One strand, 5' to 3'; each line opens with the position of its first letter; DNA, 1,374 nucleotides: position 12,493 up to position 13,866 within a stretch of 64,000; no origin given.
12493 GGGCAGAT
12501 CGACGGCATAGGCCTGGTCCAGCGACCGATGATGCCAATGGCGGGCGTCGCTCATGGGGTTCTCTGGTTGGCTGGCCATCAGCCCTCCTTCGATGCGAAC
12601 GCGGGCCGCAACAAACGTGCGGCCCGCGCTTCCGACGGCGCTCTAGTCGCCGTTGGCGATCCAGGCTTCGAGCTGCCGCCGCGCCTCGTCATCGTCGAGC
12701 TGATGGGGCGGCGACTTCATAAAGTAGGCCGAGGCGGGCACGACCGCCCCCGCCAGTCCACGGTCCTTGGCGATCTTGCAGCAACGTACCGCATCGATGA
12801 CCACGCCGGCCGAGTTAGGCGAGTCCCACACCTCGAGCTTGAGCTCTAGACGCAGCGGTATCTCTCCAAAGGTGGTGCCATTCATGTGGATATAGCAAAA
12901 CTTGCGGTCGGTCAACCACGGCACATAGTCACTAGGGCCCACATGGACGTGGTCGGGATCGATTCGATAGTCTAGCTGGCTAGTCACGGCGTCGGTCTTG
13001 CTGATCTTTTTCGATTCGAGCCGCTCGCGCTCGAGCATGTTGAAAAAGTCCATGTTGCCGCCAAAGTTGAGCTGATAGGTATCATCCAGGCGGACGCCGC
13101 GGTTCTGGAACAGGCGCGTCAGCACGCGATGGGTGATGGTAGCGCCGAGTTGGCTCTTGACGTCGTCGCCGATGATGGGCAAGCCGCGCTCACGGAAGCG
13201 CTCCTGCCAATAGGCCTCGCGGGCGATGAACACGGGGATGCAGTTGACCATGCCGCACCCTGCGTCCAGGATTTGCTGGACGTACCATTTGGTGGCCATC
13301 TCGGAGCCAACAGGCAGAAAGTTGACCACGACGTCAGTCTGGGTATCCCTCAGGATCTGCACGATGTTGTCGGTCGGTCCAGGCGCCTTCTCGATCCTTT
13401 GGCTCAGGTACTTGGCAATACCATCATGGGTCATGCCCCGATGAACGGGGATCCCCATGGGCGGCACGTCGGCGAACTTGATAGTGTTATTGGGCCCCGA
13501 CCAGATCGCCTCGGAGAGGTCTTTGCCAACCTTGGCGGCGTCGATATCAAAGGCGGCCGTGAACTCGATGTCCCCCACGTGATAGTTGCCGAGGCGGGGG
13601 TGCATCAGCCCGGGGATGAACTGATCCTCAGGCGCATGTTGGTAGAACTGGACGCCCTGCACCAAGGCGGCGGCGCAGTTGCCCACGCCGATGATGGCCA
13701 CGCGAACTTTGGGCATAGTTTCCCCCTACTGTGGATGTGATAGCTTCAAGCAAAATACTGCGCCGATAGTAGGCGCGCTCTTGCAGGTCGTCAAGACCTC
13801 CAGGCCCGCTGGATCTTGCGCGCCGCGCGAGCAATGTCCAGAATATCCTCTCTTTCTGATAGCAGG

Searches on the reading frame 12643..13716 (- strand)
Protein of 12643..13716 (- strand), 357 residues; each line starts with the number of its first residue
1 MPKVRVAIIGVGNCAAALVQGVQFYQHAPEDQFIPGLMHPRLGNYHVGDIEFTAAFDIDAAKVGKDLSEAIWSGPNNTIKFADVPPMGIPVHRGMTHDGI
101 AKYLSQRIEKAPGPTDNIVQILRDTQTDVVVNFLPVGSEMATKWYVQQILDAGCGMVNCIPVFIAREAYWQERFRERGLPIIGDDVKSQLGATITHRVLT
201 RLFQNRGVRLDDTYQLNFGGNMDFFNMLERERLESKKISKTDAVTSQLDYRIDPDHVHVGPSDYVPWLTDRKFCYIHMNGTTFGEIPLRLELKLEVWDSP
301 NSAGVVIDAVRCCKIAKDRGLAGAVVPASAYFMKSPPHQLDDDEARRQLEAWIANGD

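Call 30: search_protein_families(library=ncbifam, proteins=[window:12643-13716:-], max_evalue=0.01)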
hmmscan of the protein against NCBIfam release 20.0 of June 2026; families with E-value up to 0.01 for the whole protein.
window:12643-13716:- (357 aa): 1 family
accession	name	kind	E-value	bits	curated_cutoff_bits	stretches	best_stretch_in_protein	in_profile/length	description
TIGR03450.1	mycothiol_INO1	equivalog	1.8e-160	533.9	638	1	4-353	1-355/355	inositol-3-phosphate synthase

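Call 32: find_encoding_contigs(protein=window:12643-13716:-, flank=4000, max_places=10)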
Protein window:12643-13716:- (357 aa): no gene with exactly this product is on record in the collection.
